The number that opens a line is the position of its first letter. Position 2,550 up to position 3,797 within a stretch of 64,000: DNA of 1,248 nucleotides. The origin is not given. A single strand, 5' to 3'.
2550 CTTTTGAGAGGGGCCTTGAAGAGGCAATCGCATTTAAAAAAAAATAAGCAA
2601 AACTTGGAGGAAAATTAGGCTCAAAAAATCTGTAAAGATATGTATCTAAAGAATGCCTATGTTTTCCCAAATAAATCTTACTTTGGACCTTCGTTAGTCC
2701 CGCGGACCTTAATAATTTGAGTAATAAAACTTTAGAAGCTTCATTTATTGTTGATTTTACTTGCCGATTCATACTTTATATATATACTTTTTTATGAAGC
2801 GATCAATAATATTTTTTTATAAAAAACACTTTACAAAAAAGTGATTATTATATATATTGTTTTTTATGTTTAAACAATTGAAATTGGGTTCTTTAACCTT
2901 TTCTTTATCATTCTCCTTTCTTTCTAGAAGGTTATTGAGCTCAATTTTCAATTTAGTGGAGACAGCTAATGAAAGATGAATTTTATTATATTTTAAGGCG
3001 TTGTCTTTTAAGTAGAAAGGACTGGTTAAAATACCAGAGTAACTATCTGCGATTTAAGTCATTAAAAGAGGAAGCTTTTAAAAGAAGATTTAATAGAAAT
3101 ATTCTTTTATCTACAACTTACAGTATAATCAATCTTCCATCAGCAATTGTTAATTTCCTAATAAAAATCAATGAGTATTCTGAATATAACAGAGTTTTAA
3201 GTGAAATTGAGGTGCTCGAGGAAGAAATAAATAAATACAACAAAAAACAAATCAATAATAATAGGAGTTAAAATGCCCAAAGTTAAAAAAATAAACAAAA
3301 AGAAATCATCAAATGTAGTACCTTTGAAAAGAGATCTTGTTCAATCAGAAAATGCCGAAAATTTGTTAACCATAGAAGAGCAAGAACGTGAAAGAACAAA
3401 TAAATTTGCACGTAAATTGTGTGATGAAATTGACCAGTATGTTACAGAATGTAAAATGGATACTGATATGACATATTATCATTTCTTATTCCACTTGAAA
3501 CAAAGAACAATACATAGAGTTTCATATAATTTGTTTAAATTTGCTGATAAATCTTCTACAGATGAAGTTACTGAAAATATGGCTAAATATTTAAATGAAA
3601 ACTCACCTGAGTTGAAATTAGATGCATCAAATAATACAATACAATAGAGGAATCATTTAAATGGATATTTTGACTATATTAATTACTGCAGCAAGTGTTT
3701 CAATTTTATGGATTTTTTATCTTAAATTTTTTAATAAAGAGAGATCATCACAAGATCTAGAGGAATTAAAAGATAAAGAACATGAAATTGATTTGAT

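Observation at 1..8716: Four different nucleases plus a helicase wired to a phage-style repressor switch: candidate undescribed DNA-processing or defence module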

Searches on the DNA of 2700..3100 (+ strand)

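Call 67: build_rna_model(alignment_id=A1)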
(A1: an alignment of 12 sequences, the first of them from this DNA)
Model R1 built from alignment A1 (12 sequences, 111 columns); structure: RNAalifold consensus.
model positions 85; base pairs 16; branch points 0; effective number of sequences 5.82; information 0.669 bits per position. Calibrated on 0.2 Mb of random sequence (short: E-values are rough).
structure used (alignment columns):
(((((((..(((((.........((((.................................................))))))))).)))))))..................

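Call 68: search_with_rna_model(model_id=R1, sources=[window, L002, L003, L004, L005, L006, L007, L008, L009, L010, L012, L014, L016, L018, L019, L020, L021, L022, L024, L026, L027, L028, L031, L032, L033, L034, L036, L037, L038, L040, L041, L045, L047, L049, L050, L051, L052, L053, L054, L055, L057, L059, L060, L064, L066, L068, L069, L070, L048, L015], max_evalue=1, make_alignment=true)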
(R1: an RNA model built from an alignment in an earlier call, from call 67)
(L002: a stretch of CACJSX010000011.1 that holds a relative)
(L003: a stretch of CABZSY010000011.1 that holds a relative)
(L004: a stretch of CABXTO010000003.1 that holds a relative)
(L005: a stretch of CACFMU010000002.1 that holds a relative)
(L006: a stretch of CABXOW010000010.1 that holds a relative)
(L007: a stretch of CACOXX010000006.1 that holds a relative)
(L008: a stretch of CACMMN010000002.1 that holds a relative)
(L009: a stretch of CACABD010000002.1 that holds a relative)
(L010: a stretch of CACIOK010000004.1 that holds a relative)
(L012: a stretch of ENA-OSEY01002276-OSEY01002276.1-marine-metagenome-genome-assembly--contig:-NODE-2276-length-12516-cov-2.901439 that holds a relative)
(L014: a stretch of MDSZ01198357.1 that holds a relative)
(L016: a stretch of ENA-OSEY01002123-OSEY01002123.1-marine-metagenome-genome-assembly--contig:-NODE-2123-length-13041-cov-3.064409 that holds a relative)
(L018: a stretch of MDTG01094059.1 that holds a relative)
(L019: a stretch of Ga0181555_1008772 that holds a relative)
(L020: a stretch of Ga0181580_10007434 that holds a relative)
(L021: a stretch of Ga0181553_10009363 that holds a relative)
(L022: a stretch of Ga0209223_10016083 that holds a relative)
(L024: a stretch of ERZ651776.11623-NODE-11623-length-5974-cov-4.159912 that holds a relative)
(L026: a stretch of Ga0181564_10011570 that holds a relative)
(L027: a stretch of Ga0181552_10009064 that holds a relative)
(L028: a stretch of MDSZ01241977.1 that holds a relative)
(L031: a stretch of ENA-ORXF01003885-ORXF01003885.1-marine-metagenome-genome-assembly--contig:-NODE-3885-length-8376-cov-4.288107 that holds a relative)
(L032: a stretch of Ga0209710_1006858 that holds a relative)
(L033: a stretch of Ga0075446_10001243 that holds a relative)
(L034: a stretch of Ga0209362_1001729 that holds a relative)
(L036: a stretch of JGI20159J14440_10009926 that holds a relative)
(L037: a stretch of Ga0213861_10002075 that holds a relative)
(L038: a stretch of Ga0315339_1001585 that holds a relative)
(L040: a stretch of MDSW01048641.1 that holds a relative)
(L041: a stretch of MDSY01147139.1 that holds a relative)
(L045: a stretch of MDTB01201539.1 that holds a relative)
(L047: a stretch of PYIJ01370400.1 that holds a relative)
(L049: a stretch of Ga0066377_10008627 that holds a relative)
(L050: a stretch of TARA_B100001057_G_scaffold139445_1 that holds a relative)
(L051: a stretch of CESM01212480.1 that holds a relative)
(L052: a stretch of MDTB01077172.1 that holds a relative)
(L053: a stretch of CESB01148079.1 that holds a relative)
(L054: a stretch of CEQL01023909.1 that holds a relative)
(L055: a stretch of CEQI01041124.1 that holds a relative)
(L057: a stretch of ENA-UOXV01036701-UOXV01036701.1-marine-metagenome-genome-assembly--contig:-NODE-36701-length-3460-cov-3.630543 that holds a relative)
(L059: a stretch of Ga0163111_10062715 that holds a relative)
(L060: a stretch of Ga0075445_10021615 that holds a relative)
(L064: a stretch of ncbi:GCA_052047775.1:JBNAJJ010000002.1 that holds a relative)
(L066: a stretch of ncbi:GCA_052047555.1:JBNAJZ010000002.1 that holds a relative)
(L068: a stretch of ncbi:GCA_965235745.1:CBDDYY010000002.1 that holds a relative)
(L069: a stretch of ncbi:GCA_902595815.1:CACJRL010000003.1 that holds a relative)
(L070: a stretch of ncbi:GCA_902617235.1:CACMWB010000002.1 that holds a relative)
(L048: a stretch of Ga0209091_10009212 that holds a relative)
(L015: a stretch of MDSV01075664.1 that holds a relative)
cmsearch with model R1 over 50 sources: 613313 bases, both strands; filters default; matches with E-value up to 1: 55.
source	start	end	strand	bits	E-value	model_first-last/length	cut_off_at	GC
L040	2869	2949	-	89.8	3.9e-15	1-85/85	no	0.33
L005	9230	9315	+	86.2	2.3e-14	1-85/85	no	0.33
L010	9222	9302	+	85.7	2.9e-14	1-85/85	no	0.36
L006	9230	9315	+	81.4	2.4e-13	1-85/85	no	0.36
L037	2104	2189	-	80.6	3.5e-13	1-85/85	no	0.36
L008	9172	9252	+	78.1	1.2e-12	1-85/85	no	0.35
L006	9149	9229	+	76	3.2e-12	1-85/85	no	0.32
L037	2190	2270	-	75.4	4.3e-12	1-85/85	no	0.33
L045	401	480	-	73.6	1e-11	1-85/85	no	0.38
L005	9149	9229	+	71.7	2.5e-11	1-85/85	no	0.28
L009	1517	1597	+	71.2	3.3e-11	1-85/85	no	0.37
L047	1970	2049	-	70.6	4.4e-11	1-85/85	no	0.39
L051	3035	3135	-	70.6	4.5e-11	1-85/85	no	0.41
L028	223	323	-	70.4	5e-11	1-85/85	no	0.43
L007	9224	9303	+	70.1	5.8e-11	1-85/85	no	0.34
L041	783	863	-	69.4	8.1e-11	1-85/85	no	0.35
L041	697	782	-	69.1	9.3e-11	1-85/85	no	0.31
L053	478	557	-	67.5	2e-10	1-85/85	no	0.4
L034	5482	5567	-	66.7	3e-10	1-85/85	no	0.34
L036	1393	1478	-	66.7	3e-10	1-85/85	no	0.34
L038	7072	7157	-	66.7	3e-10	1-85/85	no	0.34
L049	351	449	-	64.2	1e-09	1-85/85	no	0.33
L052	5777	5877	-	64.2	1e-09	1-85/85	no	0.38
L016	7966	8064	-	63.9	1.2e-09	1-85/85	no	0.37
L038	7158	7238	-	63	1.8e-09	1-85/85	no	0.33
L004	3388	3488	+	62.7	2e-09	1-85/85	no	0.37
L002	9217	9315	+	62.4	2.3e-09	1-85/85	no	0.37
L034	5568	5648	-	61.8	3.1e-09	1-85/85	no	0.32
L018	2313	2411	-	61.2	4.3e-09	1-85/85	no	0.37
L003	9221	9319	+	61.1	4.5e-09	1-85/85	no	0.4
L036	1479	1559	-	60.6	5.8e-09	1-85/85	no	0.31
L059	949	1049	-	58.9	1.3e-08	1-85/85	no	0.36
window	2876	2971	+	52.3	3.2e-07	1-85/85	no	0.31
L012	8651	8746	-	50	9.6e-07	1-85/85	no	0.33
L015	111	205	-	49.8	1.1e-06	1-85/85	no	0.33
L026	2810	2904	-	47.1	4.1e-06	1-85/85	no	0.34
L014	2079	2173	-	46.9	4.4e-06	1-85/85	no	0.34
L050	2954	3048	-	46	6.8e-06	1-85/85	no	0.35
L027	2717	2811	-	45.5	8.8e-06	1-85/85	no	0.34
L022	165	243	-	43.4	2.5e-05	1-85/85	no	0.32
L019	1959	2037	-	41.2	7.1e-05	1-85/85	no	0.33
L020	3887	3965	-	41.2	7.1e-05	1-85/85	no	0.33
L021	2920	2998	-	41.2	7.1e-05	1-85/85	no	0.33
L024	2179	2257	-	40.1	0.00012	1-85/85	no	0.35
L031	4689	4772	-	34.2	0.0021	1-85/85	no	0.38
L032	2268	2351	-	34.2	0.0021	1-85/85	no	0.38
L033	4487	4570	-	34.2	0.0021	1-85/85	no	0.38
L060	858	941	-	34.2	0.0021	1-85/85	no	0.38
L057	1395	1470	-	31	0.01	1-85/85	no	0.36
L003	12233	12312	-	22.9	0.52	1-85/85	no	0.25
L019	2288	2366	-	22.8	0.55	1-85/85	no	0.24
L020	4216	4294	-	22.8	0.55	1-85/85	no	0.24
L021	3249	3327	-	22.8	0.55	1-85/85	no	0.24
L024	2508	2586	-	22.8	0.55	1-85/85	no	0.24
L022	494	572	-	22.8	0.55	1-85/85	no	0.24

Alignment A4: 55 matches aligned to the model, 118 columns, each read 5' to 3' on its own strand. Consensus structure (alignment columns), stored with it:
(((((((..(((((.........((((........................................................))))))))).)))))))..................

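Call 70: search_rna_families(source=window, start=2700, end=3100, threshold=evalue, max_evalue=10)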
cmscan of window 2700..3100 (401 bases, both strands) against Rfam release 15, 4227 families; matches with E-value up to 10: 1.
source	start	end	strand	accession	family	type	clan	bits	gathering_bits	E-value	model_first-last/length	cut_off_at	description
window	2948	3024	+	RF02733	ToxT_thermometer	Cis-reg; thermoregulator;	-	16.4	81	6.7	1-71/71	no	ToxT 5' UTR thermometer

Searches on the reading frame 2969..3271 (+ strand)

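Call 3: search_protein_families(library=pfam, proteins=[window:2969-3271:+], max_evalue=0.01)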
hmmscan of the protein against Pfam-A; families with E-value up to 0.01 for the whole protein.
window:2969-3271:+ (100 aa): 0 families

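Call 4: search_protein_families(library=padloc, proteins=[window:2969-3271:+], max_evalue=0.01)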
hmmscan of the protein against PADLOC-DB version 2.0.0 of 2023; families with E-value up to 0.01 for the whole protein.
window:2969-3271:+ (100 aa): 0 families

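Call 6: search_protein_families(library=ncbifam, proteins=[window:2969-3271:+], max_evalue=0.01)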
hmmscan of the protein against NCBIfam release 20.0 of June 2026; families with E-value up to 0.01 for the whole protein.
window:2969-3271:+ (100 aa): 0 families

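Call 7: search_protein_families(library=phrogs, proteins=[window:2969-3271:+], max_evalue=0.01)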
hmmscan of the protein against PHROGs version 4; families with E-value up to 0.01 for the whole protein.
window:2969-3271:+ (100 aa): 0 families

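Call 76: search_protein_families(library=pfam, proteins=[window:2969-3271:+], max_evalue=10)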
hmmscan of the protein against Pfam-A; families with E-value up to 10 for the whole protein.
window:2969-3271:+ (100 aa): 3 families
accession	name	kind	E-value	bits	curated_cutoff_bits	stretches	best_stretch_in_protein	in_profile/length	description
PF02076.21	STE3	-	0.026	14.2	29.2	1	33-95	191-254/292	Pheromone A receptor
PF03596.19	Cad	-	0.036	14.4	26.2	1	49-92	122-165/192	Cadmium resistance transporter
PF13739.11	PdaC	-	0.64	11.6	29.1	1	16-80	4-44/95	Deacetylase PdaC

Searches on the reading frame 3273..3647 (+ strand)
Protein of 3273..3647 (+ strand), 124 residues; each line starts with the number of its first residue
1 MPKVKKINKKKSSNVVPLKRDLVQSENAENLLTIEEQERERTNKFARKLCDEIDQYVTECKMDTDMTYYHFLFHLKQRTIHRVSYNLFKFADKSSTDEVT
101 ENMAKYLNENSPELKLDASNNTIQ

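Call 3: search_protein_families(library=pfam, proteins=[window:3273-3647:+], max_evalue=0.01)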
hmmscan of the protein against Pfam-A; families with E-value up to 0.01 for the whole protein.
window:3273-3647:+ (124 aa): 0 families

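Call 4: search_protein_families(library=padloc, proteins=[window:3273-3647:+], max_evalue=0.01)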
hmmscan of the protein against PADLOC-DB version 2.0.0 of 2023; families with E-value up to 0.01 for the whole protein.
window:3273-3647:+ (124 aa): 0 families

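Call 6: search_protein_families(library=ncbifam, proteins=[window:3273-3647:+], max_evalue=0.01)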
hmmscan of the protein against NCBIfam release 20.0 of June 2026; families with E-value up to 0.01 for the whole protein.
window:3273-3647:+ (124 aa): 0 families

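Call 7: search_protein_families(library=phrogs, proteins=[window:3273-3647:+], max_evalue=0.01)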
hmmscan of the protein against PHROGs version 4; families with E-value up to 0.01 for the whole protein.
window:3273-3647:+ (124 aa): 0 families

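Call 76: search_protein_families(library=pfam, proteins=[window:3273-3647:+], max_evalue=10)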
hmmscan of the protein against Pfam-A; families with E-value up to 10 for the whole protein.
window:3273-3647:+ (124 aa): 2 families
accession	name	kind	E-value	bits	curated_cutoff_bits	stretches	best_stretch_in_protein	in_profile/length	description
PF12305.13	DUF3630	-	0.083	13.4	25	1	31-73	14-56/94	Protein of unknown function (DUF3630)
PF25251.1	DUF7853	-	0.15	13.1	27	1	28-60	33-65/81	Family of unknown function (DUF7853)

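Call 83: find_homologous_proteins(query=window:3273-3647:+, max_evalue=0.001)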
Query window:3273-3647:+ (124 aa): 312 proteins with E <= 0.001 among 317 candidates; the best 120 are listed.
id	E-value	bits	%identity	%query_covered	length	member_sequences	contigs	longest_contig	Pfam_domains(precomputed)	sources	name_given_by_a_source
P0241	7.3e-71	253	95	100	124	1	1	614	-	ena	-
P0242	1.1e-70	253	95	100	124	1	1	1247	-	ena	-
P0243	8.1e-70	250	94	100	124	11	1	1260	-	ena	-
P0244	9.2e-70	250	94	100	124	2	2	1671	-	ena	-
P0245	3.7e-69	248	94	100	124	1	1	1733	-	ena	-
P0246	4.0e-69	248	94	100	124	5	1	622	-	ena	-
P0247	4.8e-69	247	94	100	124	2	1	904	-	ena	-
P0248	1.4e-68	246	92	100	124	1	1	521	-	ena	-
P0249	9.9e-68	243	93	100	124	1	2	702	-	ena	-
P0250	1.3e-67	243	92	100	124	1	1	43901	-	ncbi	-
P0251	5.2e-67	241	92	100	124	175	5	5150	-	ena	-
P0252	2.8e-64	232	88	100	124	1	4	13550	-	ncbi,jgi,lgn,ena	-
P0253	3.1e-64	232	88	100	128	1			-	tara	tara:strand:+ start:2267 stop:2653 length:387 start_codon:yes stop_codon:yes gene_type:complete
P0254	6.6e-63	228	87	91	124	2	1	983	-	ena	-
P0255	1.2e-61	224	84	100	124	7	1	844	-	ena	-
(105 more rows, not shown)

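Call 90: predict_structure(alignment_id=A6)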
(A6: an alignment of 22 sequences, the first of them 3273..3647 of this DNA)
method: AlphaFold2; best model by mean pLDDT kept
length: 124 residues; sequences in the alignment: 22
mean_pLDDT: 57.0   pTM: 0.28
mean pLDDT of the five models: 57.0, 56.0, 53.9, 51.8, 51.5
residues with pLDDT >= 90: 0; 70-90: 18; 50-70: 72; < 50: 34
segments of 3 or more residues with pLDDT < 50: 1-28, 120-124
pLDDT, mean of each block of 10 residues (from residue 1): 37 39 41 66 74 70 58 66 61 61 65 54 37
secondary structure, 60 per line:
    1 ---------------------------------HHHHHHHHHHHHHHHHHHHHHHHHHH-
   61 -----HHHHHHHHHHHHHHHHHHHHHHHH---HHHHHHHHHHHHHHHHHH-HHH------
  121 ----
elements in order: H34-59 H66-89 H93-110
